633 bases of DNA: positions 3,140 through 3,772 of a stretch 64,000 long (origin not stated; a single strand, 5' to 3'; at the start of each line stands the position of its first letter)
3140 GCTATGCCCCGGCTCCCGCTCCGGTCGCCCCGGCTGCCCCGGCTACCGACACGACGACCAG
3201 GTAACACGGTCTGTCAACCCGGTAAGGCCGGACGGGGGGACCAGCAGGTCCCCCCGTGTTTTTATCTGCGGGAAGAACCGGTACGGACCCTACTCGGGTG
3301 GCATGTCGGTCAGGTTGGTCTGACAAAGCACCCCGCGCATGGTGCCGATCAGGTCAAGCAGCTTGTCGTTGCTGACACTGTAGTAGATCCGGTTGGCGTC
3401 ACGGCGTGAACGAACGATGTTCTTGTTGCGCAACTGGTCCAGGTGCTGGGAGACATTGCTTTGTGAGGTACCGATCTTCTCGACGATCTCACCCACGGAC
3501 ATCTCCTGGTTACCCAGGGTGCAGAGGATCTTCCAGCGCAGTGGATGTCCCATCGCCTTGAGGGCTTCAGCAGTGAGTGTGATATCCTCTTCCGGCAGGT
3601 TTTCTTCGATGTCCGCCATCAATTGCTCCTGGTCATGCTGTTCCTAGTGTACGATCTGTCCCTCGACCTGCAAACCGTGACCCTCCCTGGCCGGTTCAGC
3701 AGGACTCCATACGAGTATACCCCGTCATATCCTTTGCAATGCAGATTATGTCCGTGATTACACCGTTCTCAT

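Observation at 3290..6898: SqrR/BigR-like two-Cys ArsR regulator heading a receiver-PAS / hybrid-kinase operon, convergent on the sgp-like gene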

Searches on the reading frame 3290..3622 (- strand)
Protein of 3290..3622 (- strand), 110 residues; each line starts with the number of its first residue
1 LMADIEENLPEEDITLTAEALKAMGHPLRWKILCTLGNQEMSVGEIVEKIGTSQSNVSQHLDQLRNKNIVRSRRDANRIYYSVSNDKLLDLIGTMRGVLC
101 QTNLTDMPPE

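Call 3: search_protein_families(library=pfam, proteins=[window:3290-3622:-], max_evalue=0.01)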
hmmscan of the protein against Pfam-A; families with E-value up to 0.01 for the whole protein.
window:3290-3622:- (110 aa): 15 families
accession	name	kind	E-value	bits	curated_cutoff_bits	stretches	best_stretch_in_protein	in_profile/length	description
PF01022.26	HTH_5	-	2.1e-13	50.4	22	1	27-72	2-47/47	Bacterial regulatory protein, arsR family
PF12840.13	HTH_20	-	1.3e-08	35.1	27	1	24-72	1-50/51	Helix-turn-helix domain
PF01047.28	MarR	-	2.8e-07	30.8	24.6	1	29-76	5-53/59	MarR family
PF12802.13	MarR_2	-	8.4e-07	29.5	27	1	30-76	8-56/61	MarR family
PF13412.12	HTH_24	-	3.4e-05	23.7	21.9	1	30-71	6-48/48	Winged helix-turn-helix DNA-binding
PF24038.1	DUF7347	-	0.0003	21.4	27.6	1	18-71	2-59/77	Domain of unknown function (DUF7347)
PF01978.25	TrmB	-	0.00039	20.7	25.6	1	38-83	20-65/68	Sugar-specific transcriptional regulator TrmB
PF09339.16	HTH_IclR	-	0.00056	20.1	22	1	38-72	16-50/52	IclR helix-turn-helix domain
PF13463.12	HTH_27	-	0.00073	20.2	22.2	0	29-78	5-57/68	Winged helix DNA-binding domain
PF02082.26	Rrf2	-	0.00075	20.1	30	1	38-74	21-57/132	Iron-dependent Transcriptional regulator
PF24034.1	DUF7343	-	0.0013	18.9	27.6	1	45-73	23-51/62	Domain of unknown function (DUF7343)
PF25212.1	HVO_A0114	-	0.0034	17.6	27.6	1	18-78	13-74/84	HVO_A0114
PF24270.1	HTH_Cmi2_C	-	0.004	17.8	27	1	27-75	75-123/125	Cmi2, C-terminal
PF22979.2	HTH_69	-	0.0053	17.1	27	1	41-74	27-60/69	Winged helix-turn-helix domain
PF13545.12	HTH_Crp_2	-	0.0065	16.9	27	1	41-74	23-56/70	Crp-like helix-turn-helix domain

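Call 4: search_solved_structures(query=window:3290-3622:-, max_evalue=0.01, show_alignments=5)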
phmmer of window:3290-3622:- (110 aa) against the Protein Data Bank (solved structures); distinct sequences matched with E-value up to 0.01: 30.
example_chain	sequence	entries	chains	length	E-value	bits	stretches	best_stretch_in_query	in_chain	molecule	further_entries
4omy_A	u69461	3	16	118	1.2e-18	70.5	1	12-98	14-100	NolR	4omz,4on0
3cuo_A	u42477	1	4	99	4.7e-16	62.2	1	17-100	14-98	Uncharacterized HTH-type transcriptional regulator ygaV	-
5znx_A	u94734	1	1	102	5.9e-16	61.8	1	16-101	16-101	Transcriptional activator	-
3jth_A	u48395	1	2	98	6e-16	61.8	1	17-101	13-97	Transcription activator HlyU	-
3pqj_A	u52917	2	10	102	1e-14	57.9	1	16-101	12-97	Biofilm growth-associated repressor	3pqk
4k2e_A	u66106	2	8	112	3.6e-14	56.1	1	17-103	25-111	Transcriptional activator HlyU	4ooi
6jmi_A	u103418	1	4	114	7e-13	52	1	15-101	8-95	Uncharacterized HTH-type transcriptional regulator Rv0081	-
13ct_A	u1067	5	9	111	2.5e-12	50.2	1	17-100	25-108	Transcriptional regulator, ArsR family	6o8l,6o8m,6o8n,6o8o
6o8k_A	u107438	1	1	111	2.6e-12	50.1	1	17-100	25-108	Transcriptional regulator, ArsR family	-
7p6f_AAA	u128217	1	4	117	1.1e-11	48.1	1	17-102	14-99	Transcriptional regulator SrnR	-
2zkz_A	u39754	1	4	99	3.6e-11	46.5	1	17-93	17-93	Transcriptional repressor pagR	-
1r22_A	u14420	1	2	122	1.6e-09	41.2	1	16-90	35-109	Transcriptional repressor smtB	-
1r1t_A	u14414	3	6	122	8.4e-09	38.9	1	16-90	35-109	Transcriptional repressor smtB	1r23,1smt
4ggg_A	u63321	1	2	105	2.1e-07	34.4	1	15-85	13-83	Repressor protein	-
6cda_A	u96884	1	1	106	2.8e-07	34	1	14-85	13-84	ArsR family transcriptional regulator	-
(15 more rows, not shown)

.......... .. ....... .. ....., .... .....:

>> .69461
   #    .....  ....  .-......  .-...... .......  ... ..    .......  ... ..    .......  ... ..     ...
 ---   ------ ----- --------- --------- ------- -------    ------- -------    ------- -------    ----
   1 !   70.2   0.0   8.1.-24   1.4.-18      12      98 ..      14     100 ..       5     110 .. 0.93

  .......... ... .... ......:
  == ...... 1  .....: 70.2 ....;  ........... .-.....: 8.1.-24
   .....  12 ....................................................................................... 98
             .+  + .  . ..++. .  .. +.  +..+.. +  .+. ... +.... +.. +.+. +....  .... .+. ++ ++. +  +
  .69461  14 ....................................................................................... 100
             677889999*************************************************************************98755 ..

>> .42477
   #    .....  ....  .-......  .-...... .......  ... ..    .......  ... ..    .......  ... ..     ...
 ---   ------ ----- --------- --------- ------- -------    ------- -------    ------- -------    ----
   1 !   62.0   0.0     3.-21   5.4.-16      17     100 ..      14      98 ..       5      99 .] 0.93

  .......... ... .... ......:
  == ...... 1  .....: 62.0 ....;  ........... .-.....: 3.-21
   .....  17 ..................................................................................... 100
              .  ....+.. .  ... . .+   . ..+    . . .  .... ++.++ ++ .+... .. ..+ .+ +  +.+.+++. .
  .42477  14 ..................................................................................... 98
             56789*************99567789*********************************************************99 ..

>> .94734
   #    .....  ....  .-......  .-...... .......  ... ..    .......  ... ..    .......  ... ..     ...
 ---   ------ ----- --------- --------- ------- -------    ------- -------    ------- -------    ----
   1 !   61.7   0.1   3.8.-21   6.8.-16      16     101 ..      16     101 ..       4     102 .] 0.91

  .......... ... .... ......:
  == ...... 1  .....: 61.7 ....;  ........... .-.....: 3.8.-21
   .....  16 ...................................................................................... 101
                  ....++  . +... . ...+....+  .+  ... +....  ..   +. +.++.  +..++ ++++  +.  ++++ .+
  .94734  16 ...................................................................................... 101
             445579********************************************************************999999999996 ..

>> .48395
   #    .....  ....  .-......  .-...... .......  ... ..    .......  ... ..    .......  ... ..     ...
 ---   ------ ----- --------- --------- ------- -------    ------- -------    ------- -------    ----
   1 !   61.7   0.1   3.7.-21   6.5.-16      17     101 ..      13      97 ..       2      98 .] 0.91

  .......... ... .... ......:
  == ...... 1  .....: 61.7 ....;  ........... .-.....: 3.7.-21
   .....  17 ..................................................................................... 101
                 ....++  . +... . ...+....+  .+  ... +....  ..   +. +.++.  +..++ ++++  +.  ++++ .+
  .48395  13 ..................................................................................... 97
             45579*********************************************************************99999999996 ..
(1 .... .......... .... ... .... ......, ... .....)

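Call 8: find_homologous_proteins(query=window:3293-3619:-, max_evalue=0.00001)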
Query seq(109 aa) (109 aa): 800 proteins with E <= 0.00001 among 818 candidates; the best 120 are listed.
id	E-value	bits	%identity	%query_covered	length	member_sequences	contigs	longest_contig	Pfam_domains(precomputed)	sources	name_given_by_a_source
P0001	4.9e-60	218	95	100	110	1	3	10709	PF01047.29,PF12840.14,PF01022.27,PF12802.14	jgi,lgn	jgi:DNA-binding transcriptional ArsR family regulator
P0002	4.4e-58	212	91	100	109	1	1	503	PF01047.29,PF12840.14,PF01022.27,PF12802.14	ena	-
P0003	2.2e-57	209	90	100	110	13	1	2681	PF01047.29,PF12840.14,PF01022.27,PF12802.14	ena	-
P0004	2.6e-56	206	88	100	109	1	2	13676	PF01047.29,PF12840.14,PF01022.27,PF12802.14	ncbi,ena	-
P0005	3.9e-56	205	88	99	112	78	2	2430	PF01047.29,PF12840.14,PF01022.27,PF12802.14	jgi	jgi:DNA-binding transcriptional ArsR family regulator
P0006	3.0e-55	203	88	99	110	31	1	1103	PF01047.29,PF12840.14,PF13412.13,PF01022.27,PF12802.14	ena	-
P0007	9.3e-55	201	86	99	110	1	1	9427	PF01047.29,PF12840.14,PF01022.27,PF12802.14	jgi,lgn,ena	-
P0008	2.2e-54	200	86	99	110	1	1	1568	PF01047.29,PF12840.14,PF13412.13,PF01022.27,PF12802.14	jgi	jgi:DNA-binding transcriptional ArsR family regulator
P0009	3.1e-54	199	86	99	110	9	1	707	PF01047.29,PF12840.14,PF13412.13,PF01022.27,PF12802.14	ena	-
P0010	3.7e-54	199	86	99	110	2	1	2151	PF01047.29,PF12840.14,PF13412.13,PF01022.27,PF12802.14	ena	-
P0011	4.0e-53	196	90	92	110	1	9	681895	PF01047.29,PF12840.14,PF13412.13,PF01022.27,PF12802.14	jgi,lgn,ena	-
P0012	1.6e-52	194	89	91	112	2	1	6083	PF01047.29,PF12840.14,PF01022.27,PF12802.14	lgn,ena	-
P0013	1.9e-52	194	86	95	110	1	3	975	PF01047.29,PF12840.14,PF01022.27,PF12802.14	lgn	-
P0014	2.0e-52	193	87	92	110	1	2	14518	PF01047.29,PF12840.14,PF13412.13,PF01022.27,PF12802.14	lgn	-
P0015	5.2e-52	192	85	96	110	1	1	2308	PF01047.29,PF12840.14,PF01022.27,PF12802.14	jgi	-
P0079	4.3e-44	167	70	100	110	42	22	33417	PF12840.14,PF01022.27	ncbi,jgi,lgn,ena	ncbi:MAG: metalloregulator ArsR/SmtB family transcription factor [Chromatiales bacterium]|jgi:DNA-bi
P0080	4.9e-44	167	75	94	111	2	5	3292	PF12840.14,PF01022.27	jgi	jgi:DNA-binding transcriptional ArsR family regulator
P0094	2.8e-43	164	77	91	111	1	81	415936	PF12840.14,PF01022.27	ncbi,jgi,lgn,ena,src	jgi:DNA-binding transcriptional ArsR family regulator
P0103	5.8e-43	163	76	91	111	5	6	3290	PF12840.14,PF01022.27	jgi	jgi:DNA-binding transcriptional ArsR family regulator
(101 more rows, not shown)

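Call 12: find_encoding_contigs(protein=P0011, flank=7000, max_places=3)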
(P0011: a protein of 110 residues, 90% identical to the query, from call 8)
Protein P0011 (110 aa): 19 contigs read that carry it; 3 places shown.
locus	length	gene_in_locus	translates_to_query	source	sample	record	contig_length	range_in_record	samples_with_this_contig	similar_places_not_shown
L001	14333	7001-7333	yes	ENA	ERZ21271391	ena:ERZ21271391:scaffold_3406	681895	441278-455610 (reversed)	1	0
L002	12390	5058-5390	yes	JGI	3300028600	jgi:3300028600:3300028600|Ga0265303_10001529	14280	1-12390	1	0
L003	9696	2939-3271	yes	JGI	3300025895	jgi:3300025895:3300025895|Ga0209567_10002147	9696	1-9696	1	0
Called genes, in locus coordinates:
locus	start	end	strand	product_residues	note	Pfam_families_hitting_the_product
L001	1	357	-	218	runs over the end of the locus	PF08534:Redoxin, PF00578:AhpC-TSA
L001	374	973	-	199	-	PF00440:TetR_N, PF16925:TetR_C_13, PF21993:TetR_C_13_2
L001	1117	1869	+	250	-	PF01553:Acyltransferase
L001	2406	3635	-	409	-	PF01566:Nramp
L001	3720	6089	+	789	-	PF00512:HisKA, PF02518:HATPase_c, PF00072:Response_reg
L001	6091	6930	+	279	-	PF00072:Response_reg, PF00989:PAS, PF13188:PAS_8 (weak), PF08448:PAS_4, PF13426:PAS_9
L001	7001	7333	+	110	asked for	PF01022:HTH_5, PF12802:MarR_2 (weak), PF12840:HTH_20, PF13412:HTH_24 (weak), PF01047:MarR (weak)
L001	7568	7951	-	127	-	-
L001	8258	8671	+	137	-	-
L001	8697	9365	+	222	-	PF13620:CarboxypepD_reg (faint)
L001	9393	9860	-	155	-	-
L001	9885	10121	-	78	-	-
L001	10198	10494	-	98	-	PF11743:DUF3301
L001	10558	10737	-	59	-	PF02599:CsrA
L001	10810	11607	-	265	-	PF00226:DnaJ, PF07238:PilZ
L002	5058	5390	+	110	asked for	PF01022:HTH_5, PF12802:MarR_2 (weak), PF12840:HTH_20, PF13412:HTH_24 (weak), PF01047:MarR (weak)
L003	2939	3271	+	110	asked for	PF01022:HTH_5, PF12802:MarR_2 (weak), PF12840:HTH_20, PF13412:HTH_24 (weak), PF01047:MarR (weak)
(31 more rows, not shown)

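Call 13: find_encoding_contigs(protein=P0094, flank=7000, max_places=3)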
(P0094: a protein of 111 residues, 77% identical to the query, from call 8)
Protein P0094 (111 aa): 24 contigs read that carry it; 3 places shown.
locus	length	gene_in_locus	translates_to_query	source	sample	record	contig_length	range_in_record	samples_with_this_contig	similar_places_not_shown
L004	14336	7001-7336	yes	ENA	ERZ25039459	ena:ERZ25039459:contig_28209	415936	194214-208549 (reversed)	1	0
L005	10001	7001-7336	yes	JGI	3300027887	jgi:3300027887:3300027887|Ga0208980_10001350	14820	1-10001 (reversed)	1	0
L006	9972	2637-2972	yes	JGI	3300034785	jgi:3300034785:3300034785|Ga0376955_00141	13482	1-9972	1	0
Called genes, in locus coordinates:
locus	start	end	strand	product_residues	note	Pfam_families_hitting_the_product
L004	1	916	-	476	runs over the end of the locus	PF01139:RtcB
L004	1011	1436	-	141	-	PF01951:Archease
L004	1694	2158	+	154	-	PF00578:AhpC-TSA, PF08534:Redoxin, PF05988:DUF899 (weak)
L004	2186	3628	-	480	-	PF03448:MgtE_N, PF00571:CBS (weak), PF01769:MgtE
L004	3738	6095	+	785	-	PF00512:HisKA, PF02518:HATPase_c, PF00072:Response_reg (weak)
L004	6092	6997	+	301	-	PF00072:Response_reg, PF00989:PAS, PF13188:PAS_8 (weak), PF08448:PAS_4, PF13426:PAS_9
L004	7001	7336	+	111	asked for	PF12840:HTH_20, PF01022:HTH_5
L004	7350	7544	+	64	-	-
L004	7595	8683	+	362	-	PF03969:AFG1_ATPase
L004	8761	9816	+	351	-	PF00364:Biotin_lipoyl (faint), PF25917:BSH_RND (weak), PF25919:BSH_CusB (weak), PF25973:BSH_CzcB (weak), PF25876:HH_MFP_RND, PF25954:Beta-barrel_RND_2 (weak), PF25989:YknX_C (weak)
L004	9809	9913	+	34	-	-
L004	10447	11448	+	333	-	PF00873:ACR_tran (faint)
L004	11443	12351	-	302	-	-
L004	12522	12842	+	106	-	PF00873:ACR_tran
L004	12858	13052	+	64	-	-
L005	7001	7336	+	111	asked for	PF12840:HTH_20, PF01022:HTH_5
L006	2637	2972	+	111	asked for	PF12840:HTH_20, PF01022:HTH_5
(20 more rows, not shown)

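Call 14: find_encoding_contigs(protein=P0079, flank=7000, max_places=3)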
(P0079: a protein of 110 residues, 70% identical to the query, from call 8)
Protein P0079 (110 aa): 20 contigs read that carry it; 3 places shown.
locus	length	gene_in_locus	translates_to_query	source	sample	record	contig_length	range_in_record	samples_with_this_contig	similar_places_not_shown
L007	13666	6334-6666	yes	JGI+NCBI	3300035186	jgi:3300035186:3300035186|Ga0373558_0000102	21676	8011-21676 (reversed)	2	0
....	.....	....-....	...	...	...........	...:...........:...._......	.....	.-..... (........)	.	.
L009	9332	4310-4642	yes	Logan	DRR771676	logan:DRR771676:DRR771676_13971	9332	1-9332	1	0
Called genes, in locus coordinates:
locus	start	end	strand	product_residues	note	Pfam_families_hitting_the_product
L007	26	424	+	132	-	PF00483:NTP_transferase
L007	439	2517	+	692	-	PF08351:TmcA_N, PF05127:NAT10_TcmA_helicase, PF13718:GNAT_acetyltr_2, PF13508:Acetyltransf_7 (weak), PF13718:GNAT_acetyltr_2 (weak)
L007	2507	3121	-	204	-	PF01227:GTP_cyclohydroI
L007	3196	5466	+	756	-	PF00512:HisKA, PF02518:HATPase_c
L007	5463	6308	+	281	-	PF00072:Response_reg, PF00989:PAS, PF13188:PAS_8, PF08448:PAS_4, PF13426:PAS_9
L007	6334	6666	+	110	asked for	PF01022:HTH_5, PF12840:HTH_20 (weak)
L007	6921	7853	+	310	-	PF00364:Biotin_lipoyl (faint), PF25917:BSH_RND (weak), PF25973:BSH_CzcB (weak), PF25876:HH_MFP_RND, PF25989:YknX_C (faint), PF25954:Beta-barrel_RND_2 (faint)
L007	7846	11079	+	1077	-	PF00873:ACR_tran, PF02355:SecD_SecF_C (faint)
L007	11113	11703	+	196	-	-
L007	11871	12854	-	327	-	PF00140:Sigma70_r1_2, PF04542:Sigma70_r2, PF04539:Sigma70_r3, PF04545:Sigma70_r4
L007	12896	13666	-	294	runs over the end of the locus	PF01476:LysM, PF01551:Peptidase_M23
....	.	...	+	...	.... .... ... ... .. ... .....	-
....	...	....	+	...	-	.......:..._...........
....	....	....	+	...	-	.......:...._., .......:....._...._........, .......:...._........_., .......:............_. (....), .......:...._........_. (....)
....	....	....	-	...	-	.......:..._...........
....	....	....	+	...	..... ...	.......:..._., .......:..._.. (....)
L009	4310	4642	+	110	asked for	PF01022:HTH_5, PF12840:HTH_20 (weak)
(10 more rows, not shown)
